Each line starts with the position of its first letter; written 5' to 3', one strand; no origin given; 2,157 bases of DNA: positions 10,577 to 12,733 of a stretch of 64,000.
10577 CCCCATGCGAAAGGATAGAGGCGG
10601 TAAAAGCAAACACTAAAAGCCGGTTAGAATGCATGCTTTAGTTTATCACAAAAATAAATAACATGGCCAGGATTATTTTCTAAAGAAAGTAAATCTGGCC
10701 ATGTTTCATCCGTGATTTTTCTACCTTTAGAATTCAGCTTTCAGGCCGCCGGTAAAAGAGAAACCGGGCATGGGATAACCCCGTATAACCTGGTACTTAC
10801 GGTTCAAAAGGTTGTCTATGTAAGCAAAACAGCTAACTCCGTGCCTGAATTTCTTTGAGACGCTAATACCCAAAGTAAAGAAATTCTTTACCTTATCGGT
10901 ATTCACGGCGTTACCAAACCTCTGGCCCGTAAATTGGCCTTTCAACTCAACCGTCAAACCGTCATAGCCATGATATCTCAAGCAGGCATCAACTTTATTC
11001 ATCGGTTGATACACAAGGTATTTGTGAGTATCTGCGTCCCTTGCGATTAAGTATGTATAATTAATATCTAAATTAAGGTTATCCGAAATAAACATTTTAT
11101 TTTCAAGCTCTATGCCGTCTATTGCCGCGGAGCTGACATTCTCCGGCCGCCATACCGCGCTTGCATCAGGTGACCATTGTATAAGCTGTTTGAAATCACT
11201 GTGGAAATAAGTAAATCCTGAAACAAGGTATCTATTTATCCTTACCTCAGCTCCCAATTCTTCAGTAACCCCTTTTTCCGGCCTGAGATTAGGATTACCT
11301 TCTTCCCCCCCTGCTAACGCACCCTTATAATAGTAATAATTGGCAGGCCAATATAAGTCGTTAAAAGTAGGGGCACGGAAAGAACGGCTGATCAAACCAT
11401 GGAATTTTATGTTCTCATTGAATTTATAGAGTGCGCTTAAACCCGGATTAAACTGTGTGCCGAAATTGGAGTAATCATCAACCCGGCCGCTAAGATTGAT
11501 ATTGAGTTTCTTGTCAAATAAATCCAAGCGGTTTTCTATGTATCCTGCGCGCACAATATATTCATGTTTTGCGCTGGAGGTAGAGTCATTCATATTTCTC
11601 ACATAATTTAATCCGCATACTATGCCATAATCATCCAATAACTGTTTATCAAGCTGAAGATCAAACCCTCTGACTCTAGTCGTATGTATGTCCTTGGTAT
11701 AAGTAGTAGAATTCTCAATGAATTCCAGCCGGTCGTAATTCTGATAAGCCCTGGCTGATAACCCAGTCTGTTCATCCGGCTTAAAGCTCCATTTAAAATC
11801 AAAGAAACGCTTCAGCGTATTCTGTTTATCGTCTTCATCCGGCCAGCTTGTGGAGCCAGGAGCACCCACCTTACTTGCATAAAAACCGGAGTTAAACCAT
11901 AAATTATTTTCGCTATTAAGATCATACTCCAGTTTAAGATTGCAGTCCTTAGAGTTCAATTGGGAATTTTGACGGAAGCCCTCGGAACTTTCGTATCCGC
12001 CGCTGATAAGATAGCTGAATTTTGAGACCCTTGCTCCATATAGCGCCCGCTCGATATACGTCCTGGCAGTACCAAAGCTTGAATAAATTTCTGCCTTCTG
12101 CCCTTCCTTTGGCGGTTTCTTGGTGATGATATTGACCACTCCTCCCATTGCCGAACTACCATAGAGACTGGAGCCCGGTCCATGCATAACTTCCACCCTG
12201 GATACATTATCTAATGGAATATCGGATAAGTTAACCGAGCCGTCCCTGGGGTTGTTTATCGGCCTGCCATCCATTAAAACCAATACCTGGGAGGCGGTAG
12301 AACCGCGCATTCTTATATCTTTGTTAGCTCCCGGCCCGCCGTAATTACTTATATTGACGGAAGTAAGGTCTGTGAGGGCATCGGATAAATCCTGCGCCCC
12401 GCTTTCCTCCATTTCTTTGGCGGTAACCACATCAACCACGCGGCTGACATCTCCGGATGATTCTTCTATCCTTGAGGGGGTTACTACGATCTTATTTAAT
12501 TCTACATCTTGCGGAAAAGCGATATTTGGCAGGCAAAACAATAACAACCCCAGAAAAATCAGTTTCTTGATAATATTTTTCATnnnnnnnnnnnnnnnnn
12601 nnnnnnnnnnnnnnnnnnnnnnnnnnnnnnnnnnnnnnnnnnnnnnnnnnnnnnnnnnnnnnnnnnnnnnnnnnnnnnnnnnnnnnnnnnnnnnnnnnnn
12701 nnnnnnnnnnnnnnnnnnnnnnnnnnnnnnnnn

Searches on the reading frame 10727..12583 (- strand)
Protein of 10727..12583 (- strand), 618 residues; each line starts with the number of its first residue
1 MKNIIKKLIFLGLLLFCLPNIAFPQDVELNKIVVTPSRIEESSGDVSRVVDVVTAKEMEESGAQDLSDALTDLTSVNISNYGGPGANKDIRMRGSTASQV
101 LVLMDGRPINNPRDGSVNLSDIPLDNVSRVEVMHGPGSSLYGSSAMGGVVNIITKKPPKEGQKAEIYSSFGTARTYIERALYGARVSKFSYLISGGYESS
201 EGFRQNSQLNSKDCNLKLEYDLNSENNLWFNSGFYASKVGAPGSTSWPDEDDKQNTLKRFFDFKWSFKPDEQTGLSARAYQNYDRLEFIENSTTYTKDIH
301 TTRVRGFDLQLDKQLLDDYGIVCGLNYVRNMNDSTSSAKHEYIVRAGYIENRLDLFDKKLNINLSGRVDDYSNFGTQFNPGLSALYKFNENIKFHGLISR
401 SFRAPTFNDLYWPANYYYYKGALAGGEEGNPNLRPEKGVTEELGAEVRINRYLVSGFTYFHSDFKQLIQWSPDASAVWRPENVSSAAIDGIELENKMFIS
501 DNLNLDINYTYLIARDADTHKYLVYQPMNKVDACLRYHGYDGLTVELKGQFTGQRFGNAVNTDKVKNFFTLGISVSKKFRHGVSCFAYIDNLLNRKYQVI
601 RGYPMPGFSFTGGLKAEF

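Call 47: search_protein_families(library=pfam, proteins=[window:10727-12583:-], max_evalue=0.001)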
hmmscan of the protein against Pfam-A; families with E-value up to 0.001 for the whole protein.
window:10727-12583:- (618 aa): 2 families
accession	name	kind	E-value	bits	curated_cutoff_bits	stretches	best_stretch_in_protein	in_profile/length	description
PF00593.30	TonB_dep_Rec_b-barrel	-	5.7e-40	138.9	27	1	185-592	26-436/436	TonB dependent receptor-like, beta-barrel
PF07715.20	Plug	-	6.1e-28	97.9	23.9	1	45-149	4-107/107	TonB-dependent Receptor Plug Domain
